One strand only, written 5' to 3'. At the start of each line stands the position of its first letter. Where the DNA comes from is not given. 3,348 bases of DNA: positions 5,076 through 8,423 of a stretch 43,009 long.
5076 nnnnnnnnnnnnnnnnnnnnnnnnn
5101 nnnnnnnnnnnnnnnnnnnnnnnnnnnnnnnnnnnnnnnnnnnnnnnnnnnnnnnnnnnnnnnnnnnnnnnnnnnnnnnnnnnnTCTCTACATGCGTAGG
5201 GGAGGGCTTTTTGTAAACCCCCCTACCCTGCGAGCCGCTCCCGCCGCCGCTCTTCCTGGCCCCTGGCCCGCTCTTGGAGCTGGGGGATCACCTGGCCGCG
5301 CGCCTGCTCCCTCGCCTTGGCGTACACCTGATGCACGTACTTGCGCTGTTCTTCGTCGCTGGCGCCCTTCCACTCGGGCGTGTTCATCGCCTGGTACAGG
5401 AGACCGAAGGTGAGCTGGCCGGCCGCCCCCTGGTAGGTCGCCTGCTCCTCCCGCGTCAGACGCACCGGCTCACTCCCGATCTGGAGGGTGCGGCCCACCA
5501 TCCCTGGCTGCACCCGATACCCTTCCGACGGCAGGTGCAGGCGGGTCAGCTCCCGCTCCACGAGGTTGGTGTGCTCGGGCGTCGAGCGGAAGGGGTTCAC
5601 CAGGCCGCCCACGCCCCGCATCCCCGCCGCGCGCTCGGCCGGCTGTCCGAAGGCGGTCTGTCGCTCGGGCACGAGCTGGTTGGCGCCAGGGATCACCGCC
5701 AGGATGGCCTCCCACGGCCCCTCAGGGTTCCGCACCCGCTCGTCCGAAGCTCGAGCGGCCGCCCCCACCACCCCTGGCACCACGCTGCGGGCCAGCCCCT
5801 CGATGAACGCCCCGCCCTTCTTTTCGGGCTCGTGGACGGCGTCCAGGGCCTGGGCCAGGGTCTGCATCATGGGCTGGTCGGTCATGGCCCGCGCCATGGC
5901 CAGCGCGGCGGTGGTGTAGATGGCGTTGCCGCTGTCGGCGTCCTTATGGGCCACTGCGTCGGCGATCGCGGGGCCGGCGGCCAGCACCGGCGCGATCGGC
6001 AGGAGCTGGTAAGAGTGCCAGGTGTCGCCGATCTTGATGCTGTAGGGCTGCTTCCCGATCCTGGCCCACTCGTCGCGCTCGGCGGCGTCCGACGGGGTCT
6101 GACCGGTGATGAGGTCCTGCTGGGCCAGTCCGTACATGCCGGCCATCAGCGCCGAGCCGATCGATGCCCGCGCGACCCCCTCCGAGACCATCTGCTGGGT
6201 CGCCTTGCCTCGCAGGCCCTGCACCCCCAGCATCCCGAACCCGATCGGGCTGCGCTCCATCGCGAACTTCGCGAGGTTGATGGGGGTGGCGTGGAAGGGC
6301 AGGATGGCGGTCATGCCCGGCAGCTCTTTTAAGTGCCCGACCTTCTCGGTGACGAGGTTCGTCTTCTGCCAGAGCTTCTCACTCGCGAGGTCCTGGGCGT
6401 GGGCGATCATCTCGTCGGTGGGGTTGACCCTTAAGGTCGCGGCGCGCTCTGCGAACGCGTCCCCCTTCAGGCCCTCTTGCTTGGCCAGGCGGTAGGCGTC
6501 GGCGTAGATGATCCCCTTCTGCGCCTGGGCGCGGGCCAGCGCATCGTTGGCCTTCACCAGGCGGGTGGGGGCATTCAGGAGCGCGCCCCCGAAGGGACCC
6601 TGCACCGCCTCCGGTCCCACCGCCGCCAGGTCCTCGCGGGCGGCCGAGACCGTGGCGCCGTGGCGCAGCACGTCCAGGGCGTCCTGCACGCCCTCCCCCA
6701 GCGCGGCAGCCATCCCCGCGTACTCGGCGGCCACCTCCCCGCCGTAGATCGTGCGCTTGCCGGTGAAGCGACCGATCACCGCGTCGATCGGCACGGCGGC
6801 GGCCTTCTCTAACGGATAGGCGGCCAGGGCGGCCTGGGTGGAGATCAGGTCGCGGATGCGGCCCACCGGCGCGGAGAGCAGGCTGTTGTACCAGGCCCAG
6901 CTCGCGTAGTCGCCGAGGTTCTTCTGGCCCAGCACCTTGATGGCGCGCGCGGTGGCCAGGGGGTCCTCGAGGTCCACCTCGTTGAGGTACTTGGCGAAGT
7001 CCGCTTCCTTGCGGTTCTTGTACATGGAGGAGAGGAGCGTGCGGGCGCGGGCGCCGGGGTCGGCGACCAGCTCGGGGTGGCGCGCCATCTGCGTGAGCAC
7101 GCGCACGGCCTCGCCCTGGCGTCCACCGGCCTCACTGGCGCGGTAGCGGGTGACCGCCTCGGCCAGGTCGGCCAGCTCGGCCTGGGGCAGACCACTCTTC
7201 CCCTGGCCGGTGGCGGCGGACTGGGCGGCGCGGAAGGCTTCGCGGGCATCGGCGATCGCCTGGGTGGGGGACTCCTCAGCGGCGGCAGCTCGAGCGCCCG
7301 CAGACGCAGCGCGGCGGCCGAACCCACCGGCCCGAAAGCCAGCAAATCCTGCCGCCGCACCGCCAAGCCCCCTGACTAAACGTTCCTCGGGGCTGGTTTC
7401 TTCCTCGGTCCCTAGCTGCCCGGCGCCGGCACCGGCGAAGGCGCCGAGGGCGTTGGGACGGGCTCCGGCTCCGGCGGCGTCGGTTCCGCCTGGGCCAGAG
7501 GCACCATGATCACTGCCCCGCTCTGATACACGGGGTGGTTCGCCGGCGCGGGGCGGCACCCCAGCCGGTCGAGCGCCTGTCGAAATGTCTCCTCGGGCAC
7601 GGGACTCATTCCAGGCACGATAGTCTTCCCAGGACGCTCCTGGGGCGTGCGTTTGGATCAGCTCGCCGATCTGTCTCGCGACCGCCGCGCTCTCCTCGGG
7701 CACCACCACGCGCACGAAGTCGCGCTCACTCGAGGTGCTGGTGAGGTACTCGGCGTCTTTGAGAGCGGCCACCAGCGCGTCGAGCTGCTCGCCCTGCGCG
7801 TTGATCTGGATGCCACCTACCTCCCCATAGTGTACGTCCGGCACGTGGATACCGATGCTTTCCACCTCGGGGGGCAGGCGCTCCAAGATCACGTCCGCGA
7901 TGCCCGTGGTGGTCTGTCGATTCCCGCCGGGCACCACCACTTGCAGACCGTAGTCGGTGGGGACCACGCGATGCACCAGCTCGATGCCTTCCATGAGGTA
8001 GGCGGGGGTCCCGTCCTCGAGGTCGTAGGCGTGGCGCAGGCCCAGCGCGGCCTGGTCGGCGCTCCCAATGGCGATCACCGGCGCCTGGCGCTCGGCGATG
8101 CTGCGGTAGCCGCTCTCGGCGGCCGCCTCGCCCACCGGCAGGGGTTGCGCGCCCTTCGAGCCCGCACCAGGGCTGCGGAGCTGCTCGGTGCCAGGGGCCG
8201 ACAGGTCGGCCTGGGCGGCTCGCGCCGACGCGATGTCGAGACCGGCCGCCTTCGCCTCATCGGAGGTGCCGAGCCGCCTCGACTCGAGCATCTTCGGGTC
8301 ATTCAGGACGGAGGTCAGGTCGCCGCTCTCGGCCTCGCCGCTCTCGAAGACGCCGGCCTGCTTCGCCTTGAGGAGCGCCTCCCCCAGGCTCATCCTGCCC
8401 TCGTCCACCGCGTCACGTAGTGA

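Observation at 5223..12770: A single 2,515-codon ORF: a polyvalent virion/ejection-type protein with about 1,900 aa I cannot assign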

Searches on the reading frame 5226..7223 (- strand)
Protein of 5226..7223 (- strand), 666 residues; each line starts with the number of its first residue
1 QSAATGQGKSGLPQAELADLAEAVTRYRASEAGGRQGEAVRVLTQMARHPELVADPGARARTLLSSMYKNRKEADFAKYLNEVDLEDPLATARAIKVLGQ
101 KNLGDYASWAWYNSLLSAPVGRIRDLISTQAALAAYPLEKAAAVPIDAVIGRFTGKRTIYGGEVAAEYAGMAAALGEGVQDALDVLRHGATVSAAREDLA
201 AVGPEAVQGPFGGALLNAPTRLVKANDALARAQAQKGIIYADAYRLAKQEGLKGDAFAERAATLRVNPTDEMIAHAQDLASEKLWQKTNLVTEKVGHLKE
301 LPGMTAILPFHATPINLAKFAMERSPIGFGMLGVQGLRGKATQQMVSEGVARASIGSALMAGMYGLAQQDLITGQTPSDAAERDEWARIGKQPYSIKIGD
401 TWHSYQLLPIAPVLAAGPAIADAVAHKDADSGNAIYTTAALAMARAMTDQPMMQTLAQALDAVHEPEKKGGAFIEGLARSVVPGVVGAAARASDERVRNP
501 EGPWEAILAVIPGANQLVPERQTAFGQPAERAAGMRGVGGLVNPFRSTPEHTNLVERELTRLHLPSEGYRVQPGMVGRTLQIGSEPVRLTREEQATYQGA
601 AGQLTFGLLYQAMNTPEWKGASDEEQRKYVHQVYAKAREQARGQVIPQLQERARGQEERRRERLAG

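Call 12: search_protein_families(library=pfam, proteins=[window:5226-7223:-], max_evalue=10)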
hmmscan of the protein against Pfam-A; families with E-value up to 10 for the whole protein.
window:5226-7223:- (666 aa): 2 families
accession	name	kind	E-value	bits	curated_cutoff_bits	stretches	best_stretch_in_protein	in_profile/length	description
PF08278.16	DnaG_DnaB_bind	-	0.031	15.1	29.1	1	622-658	77-113/124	DNA primase DnaG DnaB-binding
PF06089.17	Asparaginase_II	-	0.12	11.8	25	1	14-66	188-241/322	L-asparaginase II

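Call 16: search_dna_similar(query=window:5226-7223:-, collection=phages, mode=protein, max_rows=25)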
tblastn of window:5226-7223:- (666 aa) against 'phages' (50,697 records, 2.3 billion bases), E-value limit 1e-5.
Records with a match: 8; places in all: 8; records where one place covers at least 80% of the query: 0.
Best place of each record, by identity: <60% 8.
By first word of the organism name: Roseobacter 3; Synechococcus 2; Caudoviricetes 1; uncultured 1; Desulfovibrio 1.
By host as written in the record: - 2; Synechococcus sp. WH7805 2; Desulfovibrio desulfuricans strain Edelweiss 1; Paracoccaceae bacterium strain FZCC0037 1; Paracoccaceae bacterium strain FZCC0023 1; Paracoccaceae bacterium strain FZCC0196 1.
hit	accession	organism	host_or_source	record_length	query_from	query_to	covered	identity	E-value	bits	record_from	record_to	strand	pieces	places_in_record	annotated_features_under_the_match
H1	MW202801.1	Caudoviricetes sp.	Manatee Spring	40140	93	475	58%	24.2%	1e-9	68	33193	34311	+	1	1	hypothetical protein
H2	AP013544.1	uncultured phage_MedDCM-OCT-S45-C18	metagenomic fosmid library constructed ...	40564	299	569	41%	25.2%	2e-7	61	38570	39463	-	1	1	none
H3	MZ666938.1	Desulfovibrio phage ProddE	Desulfovibrio desulfuricans strain ...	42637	213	468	38%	26.1%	1e-12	77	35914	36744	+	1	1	internal virion protein D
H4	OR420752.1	Roseobacter phage CRP-403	Paracoccaceae bacterium strain FZCC0037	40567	215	425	32%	28.0%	4e-7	60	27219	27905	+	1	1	internal virion protein D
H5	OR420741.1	Roseobacter phage CRP-118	Paracoccaceae bacterium strain FZCC0023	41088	211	415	31%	28.3%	1e-7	61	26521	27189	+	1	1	hypothetical protein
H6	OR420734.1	Roseobacter phage CRP-804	Paracoccaceae bacterium strain FZCC0196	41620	214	416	30%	25.2%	1e-7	61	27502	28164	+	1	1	internal virion protein D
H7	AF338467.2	Synechococcus phage P60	Synechococcus sp. WH7805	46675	302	416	17%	32.8%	1e-6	58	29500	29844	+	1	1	internal virion protein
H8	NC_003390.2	Synechococcus phage P60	Synechococcus sp. WH7805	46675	302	416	17%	32.8%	1e-6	58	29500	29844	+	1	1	internal virion protein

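Call 20: get_annotated_region(hit=H3, flank=12000)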
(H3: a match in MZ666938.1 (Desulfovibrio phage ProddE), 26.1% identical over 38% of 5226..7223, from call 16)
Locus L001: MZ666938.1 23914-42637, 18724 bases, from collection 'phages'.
description: Desulfovibrio phage ProddE, complete genome.
organism: Desulfovibrio phage ProddE (NCBI taxid 2866661)
taxonomy: Viruses; Duplodnaviria; Heunggongvirae; Uroviricota; Caudoviricetes; Autographiviridae
host: Desulfovibrio desulfuricans strain Edelweiss; source: fresh water creek anoxic mud; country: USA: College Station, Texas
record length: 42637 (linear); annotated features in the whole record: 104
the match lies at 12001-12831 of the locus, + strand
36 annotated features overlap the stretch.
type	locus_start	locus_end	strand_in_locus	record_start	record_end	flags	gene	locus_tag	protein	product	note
CDS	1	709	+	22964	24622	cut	-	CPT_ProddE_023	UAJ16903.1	portal protein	BLASTP: protein_id=NP_041995.1 locus_tag=T7p42 protein=head-tail connector protein; evalue = 1.89548e-102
regulatory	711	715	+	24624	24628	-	-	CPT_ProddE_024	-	ribosome_binding_site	-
CDS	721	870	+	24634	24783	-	-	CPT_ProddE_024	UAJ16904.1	hypothetical protein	-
regulatory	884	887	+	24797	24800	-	-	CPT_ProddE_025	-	ribosome_binding_site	-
CDS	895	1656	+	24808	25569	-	-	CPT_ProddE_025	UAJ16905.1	capsid assembly protein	BLASTP: protein_id=NP_041996.1 locus_tag=T7p43 protein=capsid assembly protein; evalue = 1.51147e-21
regulatory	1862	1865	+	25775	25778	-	-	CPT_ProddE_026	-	ribosome_binding_site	-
CDS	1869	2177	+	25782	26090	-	-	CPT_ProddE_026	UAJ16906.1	endolysin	BLASTP: protein_id=NP_944846.1 gene=p13 locus_tag=Felix01p070 protein=Lysin (lysozyme); evalue = 1.11606e-9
regulatory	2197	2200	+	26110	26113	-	-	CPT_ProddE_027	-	ribosome_binding_site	-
CDS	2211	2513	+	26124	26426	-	-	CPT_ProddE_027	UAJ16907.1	putative holin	InterProScan: two transmembrane domains; TMHMM: predicted N-term in and C-term out; Proximity to endolysin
regulatory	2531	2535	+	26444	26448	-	-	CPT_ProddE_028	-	ribosome_binding_site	-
CDS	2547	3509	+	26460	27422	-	-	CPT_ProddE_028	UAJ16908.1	major capsid protein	BLASTP: protein_id=NP_041997.1 locus_tag=T7p44 protein=major capsid protein; evalue = 1.46199e-42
regulatory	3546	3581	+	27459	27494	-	-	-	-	terminator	-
regulatory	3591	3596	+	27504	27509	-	-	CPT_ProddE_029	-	ribosome_binding_site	-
CDS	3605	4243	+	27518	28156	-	-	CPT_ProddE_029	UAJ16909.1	tail tubular protein A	BLASTP: protein_id=NP_041999.1 locus_tag=T7p46 protein=tail tubular protein A; evalue = 5.35605e-17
regulatory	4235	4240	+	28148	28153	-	-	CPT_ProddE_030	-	ribosome_binding_site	-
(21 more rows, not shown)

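Call 50: search_solved_structures(query=A2, max_evalue=10)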
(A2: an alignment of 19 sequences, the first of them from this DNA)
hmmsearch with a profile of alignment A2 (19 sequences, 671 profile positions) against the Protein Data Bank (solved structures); distinct sequences matched with E-value up to 10: 6.
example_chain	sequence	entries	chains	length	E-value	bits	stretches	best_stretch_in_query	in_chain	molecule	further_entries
9s1t_A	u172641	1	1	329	0.0021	19.6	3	11-107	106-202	De novo designed helical barrel - 6H5L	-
7zca_A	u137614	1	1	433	0.18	13.2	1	67-167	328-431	Putative dehydrogenase/oxygenase subunit (Flavoprotein)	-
7z97_A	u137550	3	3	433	0.18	13.2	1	67-167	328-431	Putative dehydrogenase/oxygenase subunit (Flavoprotein)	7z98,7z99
7z4x_A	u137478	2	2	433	0.18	13.2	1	67-167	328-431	Putative dehydrogenase/oxygenase subunit (Flavoprotein)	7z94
9dt9_A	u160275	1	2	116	1.6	10.1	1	13-96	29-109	231_C2_TrkA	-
7jh6_A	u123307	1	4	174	9.4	7.5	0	18-85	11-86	Two-domain di-Zn(II) and porphyrin-binding protein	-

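Call 65: predict_structure(alignment_id=A2)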
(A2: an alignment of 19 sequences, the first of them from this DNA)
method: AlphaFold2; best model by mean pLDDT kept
length: 655 residues; sequences in the alignment: 19
mean_pLDDT: 77.8   pTM: 0.70
mean pLDDT of the five models: 77.8, 77.3, 76.7, 71.2, 70.7
residues with pLDDT >= 90: 149; 70-90: 348; 50-70: 96; < 50: 62
segments of 3 or more residues with pLDDT < 50: 1-42, 187-193, 417-419, 555-562
pLDDT, mean of each block of 10 residues (from residue 1): 42 41 40 43 51 55 66 62 59 71 75 87 91 91 90 94 91 77 51 49 70 86 95 94 94 93 90 83 75 71 84 84 80 88 90 92 80 76 91 89 84 64 65 73 77 81 81 81 87 89 89 81 76 85 76 49 71 86 89 91 91 90 89 87 88 86
secondary structure, 60 per line:
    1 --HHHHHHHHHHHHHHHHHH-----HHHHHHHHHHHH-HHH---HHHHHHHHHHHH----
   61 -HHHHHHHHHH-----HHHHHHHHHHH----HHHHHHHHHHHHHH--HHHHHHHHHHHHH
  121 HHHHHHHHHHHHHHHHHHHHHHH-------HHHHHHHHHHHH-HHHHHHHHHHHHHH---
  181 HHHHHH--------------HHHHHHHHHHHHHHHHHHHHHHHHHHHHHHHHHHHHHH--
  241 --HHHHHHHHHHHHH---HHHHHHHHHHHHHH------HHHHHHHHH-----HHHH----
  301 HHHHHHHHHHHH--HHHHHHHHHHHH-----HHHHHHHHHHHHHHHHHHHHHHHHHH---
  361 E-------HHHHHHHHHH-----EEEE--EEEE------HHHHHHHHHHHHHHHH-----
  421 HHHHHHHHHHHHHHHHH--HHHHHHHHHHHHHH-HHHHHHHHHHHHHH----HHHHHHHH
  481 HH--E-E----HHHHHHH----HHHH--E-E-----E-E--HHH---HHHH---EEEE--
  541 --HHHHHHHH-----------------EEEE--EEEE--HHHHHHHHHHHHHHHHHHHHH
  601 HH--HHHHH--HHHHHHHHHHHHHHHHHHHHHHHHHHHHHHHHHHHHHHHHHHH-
elements in order: H3-20 H26-37 H45-56 H62-71 H77-87 H92-105 H108-143 H151-162 H164-177 H181-186 H201-238 H243-255 H259-272 H279-287 H293-296 H301-312 H315-326 H332-357 H369-378 E384-387 E390-393 H400-415 H421-437 H440-453 H455-468 H473-482 H492-498 H503-506 H528-531 E535-538 H543-550 E568-571 E574-577 H580-602 H605-609 H612-654

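Call 70: fold_search(model_id=the predicted structure, library=pdb)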
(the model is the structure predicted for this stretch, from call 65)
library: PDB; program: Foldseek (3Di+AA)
matches with E <= 10: 100; with E <= 0.001: 0
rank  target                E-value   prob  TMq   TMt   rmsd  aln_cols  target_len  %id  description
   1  8iad_A                3.6e-01  0.08  0.10  0.09  23.2       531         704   11  The Arabidopsis CLCa transporter bound with nitrate, ATP and PIP2 (released 2023-08-02)
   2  8b70_A                4.1e-01  0.08  0.09  0.10  23.2       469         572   14  KimA from B. subtilis with nucleotide second-messenger c-di-AMP bound (released 2023-01-18)
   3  9jbs                  5.8e-01  0.09  0.10  0.14  21.9       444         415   10  Structure of LAT4 in the apo state (released 2026-03-11)
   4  4u4v                  5.8e-01  0.07  0.10  0.12  22.3       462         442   12  Structure of a nitrate/nitrite antiporter NarK in apo inward-open state (released 2015-07-15)
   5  2x79                  6.6e-01  0.07  0.10  0.12  18.9       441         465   12  Inward facing conformation of Mhp1 (released 2010-05-05)
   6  8pnl_C                1.0e+00  0.07  0.11  0.13  21.8       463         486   15  Outward-open conformation of a Major Facilitator Superfamily (MFS) transporter MHAS2168, a homologue of Rv1410 from M. (released 2023-10-18)
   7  4jr9_A                1.0e+00  0.06  0.11  0.14  21.5       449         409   12  Crystal structure of nitrate/nitrite exchanger NarK (released 2013-05-15)
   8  8w20_A                1.1e+00  0.03  0.07  0.06  61.8       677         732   14  Umb1 umbrella toxin particle (released 2024-04-17)
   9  9hhq                  1.2e+00  0.05  0.09  0.13  22.8       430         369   10  Human monocarboxylate transporter 10 (released 2025-03-26)
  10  7da5_A                1.4e+00  0.04  0.09  0.12  21.1       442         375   11  Cryo-EM structure of the human MCT1 D309N mutant in complex with Basigin-2 in the inward-open conformation. (released 2020-12-23)
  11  5c65_B                1.7e+00  0.07  0.14  0.17  22.7       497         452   13  Structure of the human glucose transporter GLUT3 / SLC2A3 (released 2015-07-08)
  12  6hfb_D                1.8e+00  0.06  0.12  0.15  20.9       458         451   10  Outward-facing conformation of a multidrug resistance MATE family transporter of the MOP superfamily. (released 2019-06-12)
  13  9mun                  1.9e+00  0.03  0.09  0.11  21.7       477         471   13  Structure of Human SLC33A1 in complex with oxidized glutathione (released 2026-02-25)
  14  9gsz                  2.2e+00  0.04  0.10  0.13  22.8       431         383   11  Human monocarboxylate transporter 10 bound to L-thyroxine (released 2025-05-21)
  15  9fqw_A                2.2e+00  0.04  0.11  0.13  24.2       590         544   12  Cryo-EM structure of MmCAT1 bound with FrMLV-RBD in the ornithine-bound inward-occluded state (released 2025-07-02)
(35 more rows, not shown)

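Call 72: get_annotated_region(hit=H1, flank=20000)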
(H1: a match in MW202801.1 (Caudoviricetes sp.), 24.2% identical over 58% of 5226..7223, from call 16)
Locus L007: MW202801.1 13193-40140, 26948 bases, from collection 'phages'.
description: Podoviridae sp. isolate ctQWt234, complete genome.
organism: Caudoviricetes sp. (NCBI taxid 2832643)
taxonomy: Viruses; Duplodnaviria; Heunggongvirae; Uroviricota; Caudoviricetes
host: -; source: Manatee Spring; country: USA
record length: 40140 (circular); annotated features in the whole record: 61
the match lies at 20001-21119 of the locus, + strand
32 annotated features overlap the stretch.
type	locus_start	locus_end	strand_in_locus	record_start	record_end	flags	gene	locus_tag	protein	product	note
CDS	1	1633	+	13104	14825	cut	-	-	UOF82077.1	terminase large subunit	-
CDS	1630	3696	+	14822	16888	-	-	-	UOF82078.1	head to tail joining protein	-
CDS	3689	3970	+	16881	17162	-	-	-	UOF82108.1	hypothetical protein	-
CDS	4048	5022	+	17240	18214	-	-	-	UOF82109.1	hypothetical protein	-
CDS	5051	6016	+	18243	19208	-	-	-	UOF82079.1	major capsid protein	-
CDS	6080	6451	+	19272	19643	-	-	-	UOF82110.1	hypothetical protein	-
CDS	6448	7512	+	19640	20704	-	-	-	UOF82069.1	putative fe/-s oxidoreductase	-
CDS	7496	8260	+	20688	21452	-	-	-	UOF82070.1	putative glycosyltransferase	-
CDS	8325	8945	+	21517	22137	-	-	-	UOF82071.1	phytanoyl-CoA dioxygenase (phyH)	-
CDS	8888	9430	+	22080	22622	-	-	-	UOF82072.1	drev methyltransferase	-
CDS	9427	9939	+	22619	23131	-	-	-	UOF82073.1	nodB-like protein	-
CDS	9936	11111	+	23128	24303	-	-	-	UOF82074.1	glycosyltransferase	-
CDS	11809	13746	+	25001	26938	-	-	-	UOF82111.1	phage stabilization protein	-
CDS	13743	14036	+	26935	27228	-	-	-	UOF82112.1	hypothetical protein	-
CDS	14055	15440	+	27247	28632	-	-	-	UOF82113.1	hypothetical protein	-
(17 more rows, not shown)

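Call 99: search_protein_families(library=phrogs, proteins=[window:5226-7223:-], max_evalue=0.1)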
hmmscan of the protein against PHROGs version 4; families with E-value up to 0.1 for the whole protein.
window:5226-7223:- (666 aa): 1 family
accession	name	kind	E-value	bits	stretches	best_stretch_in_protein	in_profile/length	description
phrog_6651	-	head and packaging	1.4e-23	83.9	1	298-483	949-1154/1375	internal virion protein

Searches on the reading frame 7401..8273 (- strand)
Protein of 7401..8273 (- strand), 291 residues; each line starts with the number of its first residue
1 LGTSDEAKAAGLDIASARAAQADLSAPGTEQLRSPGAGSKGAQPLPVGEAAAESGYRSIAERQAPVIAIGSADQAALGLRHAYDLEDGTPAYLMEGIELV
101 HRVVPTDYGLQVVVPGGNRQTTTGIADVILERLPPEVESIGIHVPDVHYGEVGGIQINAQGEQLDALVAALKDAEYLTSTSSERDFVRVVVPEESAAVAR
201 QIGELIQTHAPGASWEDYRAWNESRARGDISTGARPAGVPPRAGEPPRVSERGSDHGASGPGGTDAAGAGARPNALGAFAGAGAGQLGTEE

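Call 100: search_solved_structures(query=window:7401-8273:-, max_evalue=10)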
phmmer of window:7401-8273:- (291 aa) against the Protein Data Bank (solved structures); distinct sequences matched with E-value up to 10: 1.
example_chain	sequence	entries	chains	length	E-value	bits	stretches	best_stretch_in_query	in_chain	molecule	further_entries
2wqk_A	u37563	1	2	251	0.094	15.2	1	53-163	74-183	5'-NUCLEOTIDASE SURE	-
